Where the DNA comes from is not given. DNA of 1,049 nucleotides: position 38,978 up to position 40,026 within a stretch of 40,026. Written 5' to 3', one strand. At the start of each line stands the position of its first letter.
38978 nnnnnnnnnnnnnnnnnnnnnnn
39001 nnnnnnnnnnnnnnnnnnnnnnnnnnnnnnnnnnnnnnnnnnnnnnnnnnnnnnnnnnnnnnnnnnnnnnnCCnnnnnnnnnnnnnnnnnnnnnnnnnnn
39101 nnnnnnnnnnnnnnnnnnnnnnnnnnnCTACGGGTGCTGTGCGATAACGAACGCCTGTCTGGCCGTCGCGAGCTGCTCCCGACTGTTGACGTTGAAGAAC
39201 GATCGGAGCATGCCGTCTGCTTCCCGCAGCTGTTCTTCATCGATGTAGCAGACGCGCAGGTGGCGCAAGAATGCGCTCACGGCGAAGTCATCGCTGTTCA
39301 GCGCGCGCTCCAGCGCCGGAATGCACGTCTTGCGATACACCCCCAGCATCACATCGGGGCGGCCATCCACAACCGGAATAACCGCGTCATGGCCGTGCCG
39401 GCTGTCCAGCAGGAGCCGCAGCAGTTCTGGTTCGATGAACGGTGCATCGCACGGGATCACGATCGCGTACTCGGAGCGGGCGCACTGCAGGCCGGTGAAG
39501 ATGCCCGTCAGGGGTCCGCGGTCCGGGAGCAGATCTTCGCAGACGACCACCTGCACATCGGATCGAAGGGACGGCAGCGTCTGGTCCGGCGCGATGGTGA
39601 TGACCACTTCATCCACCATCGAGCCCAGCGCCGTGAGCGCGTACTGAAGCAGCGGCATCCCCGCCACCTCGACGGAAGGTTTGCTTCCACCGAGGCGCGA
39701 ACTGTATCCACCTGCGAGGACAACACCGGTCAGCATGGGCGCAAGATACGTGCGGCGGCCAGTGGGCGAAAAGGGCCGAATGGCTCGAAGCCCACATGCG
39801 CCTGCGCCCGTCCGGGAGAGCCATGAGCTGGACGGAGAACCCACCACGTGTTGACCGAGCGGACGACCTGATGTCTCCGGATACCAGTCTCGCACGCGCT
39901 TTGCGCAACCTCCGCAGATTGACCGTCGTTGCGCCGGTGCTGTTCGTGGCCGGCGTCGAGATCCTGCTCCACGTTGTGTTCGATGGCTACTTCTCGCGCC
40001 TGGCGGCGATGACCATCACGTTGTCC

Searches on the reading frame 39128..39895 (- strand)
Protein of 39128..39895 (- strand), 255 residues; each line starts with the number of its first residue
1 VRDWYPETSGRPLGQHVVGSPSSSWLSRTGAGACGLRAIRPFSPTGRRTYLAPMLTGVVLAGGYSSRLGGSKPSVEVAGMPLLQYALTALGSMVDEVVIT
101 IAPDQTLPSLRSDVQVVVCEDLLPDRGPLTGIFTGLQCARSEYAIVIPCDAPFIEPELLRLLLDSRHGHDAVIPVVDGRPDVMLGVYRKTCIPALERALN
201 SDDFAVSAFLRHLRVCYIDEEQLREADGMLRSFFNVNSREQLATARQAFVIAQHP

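Call 12: search_protein_families(library=pfam, proteins=[window:39128-39895:-], max_evalue=0.00001)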
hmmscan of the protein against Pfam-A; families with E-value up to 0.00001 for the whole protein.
window:39128-39895:- (255 aa): 1 family
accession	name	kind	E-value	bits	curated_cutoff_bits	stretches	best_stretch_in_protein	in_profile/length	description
PF12804.13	NTP_transf_3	-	1.2e-35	123.5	27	1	57-201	1-147/160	MobA-like NTP transferase domain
